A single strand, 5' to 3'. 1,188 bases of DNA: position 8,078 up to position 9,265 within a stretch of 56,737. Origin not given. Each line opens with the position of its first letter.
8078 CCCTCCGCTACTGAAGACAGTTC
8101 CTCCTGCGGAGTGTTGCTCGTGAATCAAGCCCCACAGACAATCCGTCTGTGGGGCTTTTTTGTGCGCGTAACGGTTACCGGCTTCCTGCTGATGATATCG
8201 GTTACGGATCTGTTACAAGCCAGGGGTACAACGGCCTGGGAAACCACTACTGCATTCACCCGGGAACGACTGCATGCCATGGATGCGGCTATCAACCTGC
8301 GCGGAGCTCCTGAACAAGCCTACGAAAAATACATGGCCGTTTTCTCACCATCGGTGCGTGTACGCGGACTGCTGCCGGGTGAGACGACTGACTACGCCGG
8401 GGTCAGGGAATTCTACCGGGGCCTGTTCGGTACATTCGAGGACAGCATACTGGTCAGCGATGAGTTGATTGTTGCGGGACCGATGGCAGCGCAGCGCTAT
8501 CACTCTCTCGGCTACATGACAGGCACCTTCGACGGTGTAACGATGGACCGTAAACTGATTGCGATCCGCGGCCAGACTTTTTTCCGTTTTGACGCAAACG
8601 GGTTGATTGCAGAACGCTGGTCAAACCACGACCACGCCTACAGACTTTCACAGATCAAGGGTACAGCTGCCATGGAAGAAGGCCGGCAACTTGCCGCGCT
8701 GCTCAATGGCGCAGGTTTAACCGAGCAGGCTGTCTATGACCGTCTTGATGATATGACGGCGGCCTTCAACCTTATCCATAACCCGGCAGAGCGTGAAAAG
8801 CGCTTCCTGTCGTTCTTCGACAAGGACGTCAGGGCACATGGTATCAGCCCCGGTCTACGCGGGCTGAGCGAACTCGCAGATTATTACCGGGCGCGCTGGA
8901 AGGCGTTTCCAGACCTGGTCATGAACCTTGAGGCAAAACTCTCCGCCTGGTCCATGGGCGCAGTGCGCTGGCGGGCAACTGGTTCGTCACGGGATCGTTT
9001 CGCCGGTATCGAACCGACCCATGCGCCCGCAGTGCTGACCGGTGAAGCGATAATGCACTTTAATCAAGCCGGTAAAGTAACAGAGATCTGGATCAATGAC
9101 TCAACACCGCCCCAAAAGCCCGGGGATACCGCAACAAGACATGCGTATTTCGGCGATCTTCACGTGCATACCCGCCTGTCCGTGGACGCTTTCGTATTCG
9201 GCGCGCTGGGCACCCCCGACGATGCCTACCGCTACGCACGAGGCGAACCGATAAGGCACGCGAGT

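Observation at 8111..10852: Unusual domain fusion: tandem ester-cyclase-like NTF2 domains on the N-terminus of a DUF3604 PHP-like hydrolase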

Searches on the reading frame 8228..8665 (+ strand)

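Call 88: search_protein_families(library=pfam, proteins=[window:8228-8665:+], max_evalue=0.01)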
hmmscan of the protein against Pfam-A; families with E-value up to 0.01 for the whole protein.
window:8228-8665:+ (146 aa): 2 families
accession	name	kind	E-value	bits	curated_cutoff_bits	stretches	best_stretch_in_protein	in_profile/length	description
PF07366.18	SnoaL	-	2.2e-10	40.8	28.4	1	31-142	15-125/126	SnoaL-like polyketide cyclase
PF12680.13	SnoaL_2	-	1.1e-08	36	27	1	30-129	11-101/102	SnoaL-like domain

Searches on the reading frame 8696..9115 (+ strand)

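Call 88: search_protein_families(library=pfam, proteins=[window:8696-9115:+], max_evalue=0.01)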
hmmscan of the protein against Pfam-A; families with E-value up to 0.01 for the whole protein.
window:8696-9115:+ (140 aa): 2 families
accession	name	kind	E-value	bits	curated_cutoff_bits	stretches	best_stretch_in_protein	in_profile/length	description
PF07366.18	SnoaL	-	9.7e-13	48.5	28.4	1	34-133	16-115/126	SnoaL-like polyketide cyclase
PF12680.13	SnoaL_2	-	2e-09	38.4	27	1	35-131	14-102/102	SnoaL-like domain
